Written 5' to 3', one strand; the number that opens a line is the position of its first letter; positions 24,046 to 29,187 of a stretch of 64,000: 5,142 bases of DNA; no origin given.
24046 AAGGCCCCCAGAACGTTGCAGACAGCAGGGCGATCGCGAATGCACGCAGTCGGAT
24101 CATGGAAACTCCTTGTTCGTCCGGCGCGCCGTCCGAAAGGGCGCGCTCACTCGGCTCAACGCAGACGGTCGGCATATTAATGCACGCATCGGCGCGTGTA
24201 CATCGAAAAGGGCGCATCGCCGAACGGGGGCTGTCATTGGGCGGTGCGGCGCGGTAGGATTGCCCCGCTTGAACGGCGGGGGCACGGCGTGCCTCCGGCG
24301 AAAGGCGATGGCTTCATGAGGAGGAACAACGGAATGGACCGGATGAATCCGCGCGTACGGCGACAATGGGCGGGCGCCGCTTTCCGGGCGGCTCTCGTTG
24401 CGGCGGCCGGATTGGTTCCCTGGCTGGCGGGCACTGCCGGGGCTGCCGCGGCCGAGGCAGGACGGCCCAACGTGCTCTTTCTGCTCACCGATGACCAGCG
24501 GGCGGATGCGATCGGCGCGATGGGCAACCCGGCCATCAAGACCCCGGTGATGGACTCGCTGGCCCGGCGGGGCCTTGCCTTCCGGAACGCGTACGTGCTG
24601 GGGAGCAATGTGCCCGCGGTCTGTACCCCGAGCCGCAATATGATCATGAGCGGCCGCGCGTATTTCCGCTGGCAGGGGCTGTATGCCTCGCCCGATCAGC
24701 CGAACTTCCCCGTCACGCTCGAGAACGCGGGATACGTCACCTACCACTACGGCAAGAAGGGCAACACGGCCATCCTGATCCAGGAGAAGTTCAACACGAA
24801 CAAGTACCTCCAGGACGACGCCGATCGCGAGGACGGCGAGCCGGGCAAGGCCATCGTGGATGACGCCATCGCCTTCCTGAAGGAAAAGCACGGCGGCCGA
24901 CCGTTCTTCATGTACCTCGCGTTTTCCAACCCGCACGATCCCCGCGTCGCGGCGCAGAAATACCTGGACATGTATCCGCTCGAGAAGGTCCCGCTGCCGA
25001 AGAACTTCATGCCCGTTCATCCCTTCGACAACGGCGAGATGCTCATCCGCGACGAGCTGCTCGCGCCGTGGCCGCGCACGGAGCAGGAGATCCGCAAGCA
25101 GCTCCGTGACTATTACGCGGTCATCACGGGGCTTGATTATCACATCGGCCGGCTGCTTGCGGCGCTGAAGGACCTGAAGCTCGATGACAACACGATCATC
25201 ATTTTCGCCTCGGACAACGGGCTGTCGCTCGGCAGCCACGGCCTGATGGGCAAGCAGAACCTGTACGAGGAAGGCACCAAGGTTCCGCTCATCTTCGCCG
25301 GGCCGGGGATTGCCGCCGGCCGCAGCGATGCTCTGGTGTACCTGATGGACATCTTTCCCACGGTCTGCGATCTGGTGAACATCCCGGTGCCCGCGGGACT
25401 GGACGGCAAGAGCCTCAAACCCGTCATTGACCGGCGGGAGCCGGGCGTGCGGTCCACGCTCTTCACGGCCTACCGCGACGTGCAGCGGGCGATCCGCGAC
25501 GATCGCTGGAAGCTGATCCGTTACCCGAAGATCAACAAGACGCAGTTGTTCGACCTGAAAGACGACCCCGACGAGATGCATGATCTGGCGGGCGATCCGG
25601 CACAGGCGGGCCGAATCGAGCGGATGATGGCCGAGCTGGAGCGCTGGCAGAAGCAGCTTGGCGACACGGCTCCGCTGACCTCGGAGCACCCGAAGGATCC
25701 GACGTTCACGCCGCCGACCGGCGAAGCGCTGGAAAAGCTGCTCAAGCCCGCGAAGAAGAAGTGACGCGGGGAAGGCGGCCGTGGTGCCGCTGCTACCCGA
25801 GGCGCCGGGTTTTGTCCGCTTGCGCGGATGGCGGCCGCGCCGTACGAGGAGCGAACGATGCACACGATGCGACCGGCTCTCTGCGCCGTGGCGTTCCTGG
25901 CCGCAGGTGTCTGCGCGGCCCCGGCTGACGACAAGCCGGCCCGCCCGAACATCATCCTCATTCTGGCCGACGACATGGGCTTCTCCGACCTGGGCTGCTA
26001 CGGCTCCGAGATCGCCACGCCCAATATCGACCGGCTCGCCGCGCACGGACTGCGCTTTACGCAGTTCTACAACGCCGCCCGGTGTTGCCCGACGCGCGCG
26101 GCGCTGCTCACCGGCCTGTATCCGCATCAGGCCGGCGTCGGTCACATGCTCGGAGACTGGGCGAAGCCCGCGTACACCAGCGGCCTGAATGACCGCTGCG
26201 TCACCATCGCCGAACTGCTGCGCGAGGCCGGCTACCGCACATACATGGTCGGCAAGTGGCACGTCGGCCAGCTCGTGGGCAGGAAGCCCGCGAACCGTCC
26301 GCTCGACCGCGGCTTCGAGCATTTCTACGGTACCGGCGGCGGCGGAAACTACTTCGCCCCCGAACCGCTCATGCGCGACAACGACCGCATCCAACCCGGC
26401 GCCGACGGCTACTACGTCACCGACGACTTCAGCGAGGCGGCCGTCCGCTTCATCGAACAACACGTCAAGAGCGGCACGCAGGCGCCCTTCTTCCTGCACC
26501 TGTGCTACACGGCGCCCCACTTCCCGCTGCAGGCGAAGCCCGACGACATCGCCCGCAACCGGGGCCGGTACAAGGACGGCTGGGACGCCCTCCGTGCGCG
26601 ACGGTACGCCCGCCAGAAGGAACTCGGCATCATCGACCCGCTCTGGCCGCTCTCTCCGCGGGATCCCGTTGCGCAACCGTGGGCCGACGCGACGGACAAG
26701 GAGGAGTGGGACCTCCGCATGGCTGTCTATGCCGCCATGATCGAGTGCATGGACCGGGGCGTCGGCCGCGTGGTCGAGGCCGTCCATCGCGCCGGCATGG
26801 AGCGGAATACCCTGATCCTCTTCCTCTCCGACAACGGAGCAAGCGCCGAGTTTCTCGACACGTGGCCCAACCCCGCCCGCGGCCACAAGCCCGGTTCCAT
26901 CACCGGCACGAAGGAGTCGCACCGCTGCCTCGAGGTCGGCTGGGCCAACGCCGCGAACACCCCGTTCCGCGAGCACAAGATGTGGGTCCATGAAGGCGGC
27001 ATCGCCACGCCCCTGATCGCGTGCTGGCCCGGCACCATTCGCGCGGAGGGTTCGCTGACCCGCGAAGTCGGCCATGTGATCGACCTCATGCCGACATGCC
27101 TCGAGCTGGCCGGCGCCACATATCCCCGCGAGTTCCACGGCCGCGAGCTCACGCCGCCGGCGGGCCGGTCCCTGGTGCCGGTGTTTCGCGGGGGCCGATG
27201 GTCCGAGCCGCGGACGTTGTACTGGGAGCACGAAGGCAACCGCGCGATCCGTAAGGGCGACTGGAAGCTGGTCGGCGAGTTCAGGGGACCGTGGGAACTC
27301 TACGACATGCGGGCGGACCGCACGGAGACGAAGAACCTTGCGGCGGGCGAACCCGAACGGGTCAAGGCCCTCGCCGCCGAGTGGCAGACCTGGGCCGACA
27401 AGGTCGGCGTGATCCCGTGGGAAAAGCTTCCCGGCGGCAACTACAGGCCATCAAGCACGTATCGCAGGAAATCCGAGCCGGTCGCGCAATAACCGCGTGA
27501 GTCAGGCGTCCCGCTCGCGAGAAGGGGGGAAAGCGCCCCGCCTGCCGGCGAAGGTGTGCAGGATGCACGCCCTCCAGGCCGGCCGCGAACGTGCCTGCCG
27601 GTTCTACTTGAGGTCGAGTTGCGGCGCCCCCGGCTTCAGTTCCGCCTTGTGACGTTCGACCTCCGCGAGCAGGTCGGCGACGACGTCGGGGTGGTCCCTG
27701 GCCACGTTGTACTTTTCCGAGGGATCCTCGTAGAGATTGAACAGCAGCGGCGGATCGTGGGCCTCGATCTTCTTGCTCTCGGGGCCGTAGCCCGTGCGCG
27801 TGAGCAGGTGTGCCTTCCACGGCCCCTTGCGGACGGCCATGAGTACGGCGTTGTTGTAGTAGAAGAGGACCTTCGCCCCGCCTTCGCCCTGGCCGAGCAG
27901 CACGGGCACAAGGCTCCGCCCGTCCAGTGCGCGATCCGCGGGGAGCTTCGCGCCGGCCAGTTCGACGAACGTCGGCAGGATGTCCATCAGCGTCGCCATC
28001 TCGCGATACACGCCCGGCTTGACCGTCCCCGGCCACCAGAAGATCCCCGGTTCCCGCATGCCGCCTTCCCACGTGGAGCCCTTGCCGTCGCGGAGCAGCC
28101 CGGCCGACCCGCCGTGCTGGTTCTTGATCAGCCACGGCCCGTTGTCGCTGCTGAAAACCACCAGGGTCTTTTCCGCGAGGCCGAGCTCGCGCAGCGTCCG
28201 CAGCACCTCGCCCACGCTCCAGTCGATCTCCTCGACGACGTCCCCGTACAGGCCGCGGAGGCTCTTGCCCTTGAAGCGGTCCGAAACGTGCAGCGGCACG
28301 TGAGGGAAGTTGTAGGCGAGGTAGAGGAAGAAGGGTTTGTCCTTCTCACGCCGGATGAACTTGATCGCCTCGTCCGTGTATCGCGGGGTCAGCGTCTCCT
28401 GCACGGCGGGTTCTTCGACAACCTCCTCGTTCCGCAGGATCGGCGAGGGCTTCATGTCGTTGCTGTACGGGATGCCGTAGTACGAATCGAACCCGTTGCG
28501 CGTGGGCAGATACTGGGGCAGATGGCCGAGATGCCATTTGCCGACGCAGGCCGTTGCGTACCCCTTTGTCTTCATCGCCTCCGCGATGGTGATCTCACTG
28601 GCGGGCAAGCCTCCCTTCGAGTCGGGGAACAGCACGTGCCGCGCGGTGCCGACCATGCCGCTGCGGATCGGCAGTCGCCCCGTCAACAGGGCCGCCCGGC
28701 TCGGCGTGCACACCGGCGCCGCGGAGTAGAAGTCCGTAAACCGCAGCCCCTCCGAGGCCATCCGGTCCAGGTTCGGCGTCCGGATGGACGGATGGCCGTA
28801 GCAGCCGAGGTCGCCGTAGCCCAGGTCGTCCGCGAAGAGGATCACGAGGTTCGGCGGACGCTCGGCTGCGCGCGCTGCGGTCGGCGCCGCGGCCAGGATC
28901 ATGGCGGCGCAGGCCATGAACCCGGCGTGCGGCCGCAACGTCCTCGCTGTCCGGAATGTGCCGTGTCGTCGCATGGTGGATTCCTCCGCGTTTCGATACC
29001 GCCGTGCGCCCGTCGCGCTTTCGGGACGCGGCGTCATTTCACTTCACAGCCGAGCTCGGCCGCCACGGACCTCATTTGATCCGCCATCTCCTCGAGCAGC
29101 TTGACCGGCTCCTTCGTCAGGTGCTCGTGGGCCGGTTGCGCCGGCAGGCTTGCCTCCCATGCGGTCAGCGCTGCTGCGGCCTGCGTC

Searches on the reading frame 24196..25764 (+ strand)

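Call 109: search_protein_families(library=pfam, proteins=[window:24196-25764:+], max_evalue=0.00001)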
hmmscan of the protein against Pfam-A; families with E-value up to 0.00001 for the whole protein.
window:24196-25764:+ (522 aa): 2 families
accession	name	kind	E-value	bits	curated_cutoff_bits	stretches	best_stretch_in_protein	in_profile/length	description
PF00884.28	Sulfatase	-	3.2e-46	158.5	25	1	91-396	1-301/301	Sulfatase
PF16347.10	SGSH_C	-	3.3e-21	76.5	29.3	1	346-487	1-154/154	N-sulphoglucosamine sulphohydrolase, C-terminal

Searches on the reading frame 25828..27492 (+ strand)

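Call 109: search_protein_families(library=pfam, proteins=[window:25828-27492:+], max_evalue=0.00001)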
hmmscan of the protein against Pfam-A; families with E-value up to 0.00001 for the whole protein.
window:25828-27492:+ (554 aa): 3 families
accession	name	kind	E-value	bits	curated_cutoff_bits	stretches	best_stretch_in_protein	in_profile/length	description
PF00884.28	Sulfatase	-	8.2e-63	212.9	25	1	40-430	1-301/301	Sulfatase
PF16347.10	SGSH_C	-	3.9e-11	43.8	29.3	1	384-506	8-133/154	N-sulphoglucosamine sulphohydrolase, C-terminal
PF01663.27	Phosphodiest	-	9.2e-06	25.9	23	0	43-104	2-62/342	Type I phosphodiesterase / nucleotide pyrophosphatase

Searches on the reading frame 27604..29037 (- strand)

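Call 109: search_protein_families(library=pfam, proteins=[window:27604-29037:-], max_evalue=0.00001)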
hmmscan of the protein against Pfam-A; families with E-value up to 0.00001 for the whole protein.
window:27604-29037:- (477 aa): 4 families
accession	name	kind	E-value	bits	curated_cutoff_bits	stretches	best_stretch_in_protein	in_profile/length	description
PF00884.28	Sulfatase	-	4.9e-69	233.4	25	1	62-363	1-301/301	Sulfatase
PF14707.11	Sulfatase_C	-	3.1e-22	79.9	30.9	1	389-475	4-104/127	C-terminal region of aryl-sulfatase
PF01663.27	Phosphodiest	-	9.2e-08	32.5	23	1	86-300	19-220/342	Type I phosphodiesterase / nucleotide pyrophosphatase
PF16347.10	SGSH_C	-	1.1e-07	32.6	29.3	1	323-457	12-145/154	N-sulphoglucosamine sulphohydrolase, C-terminal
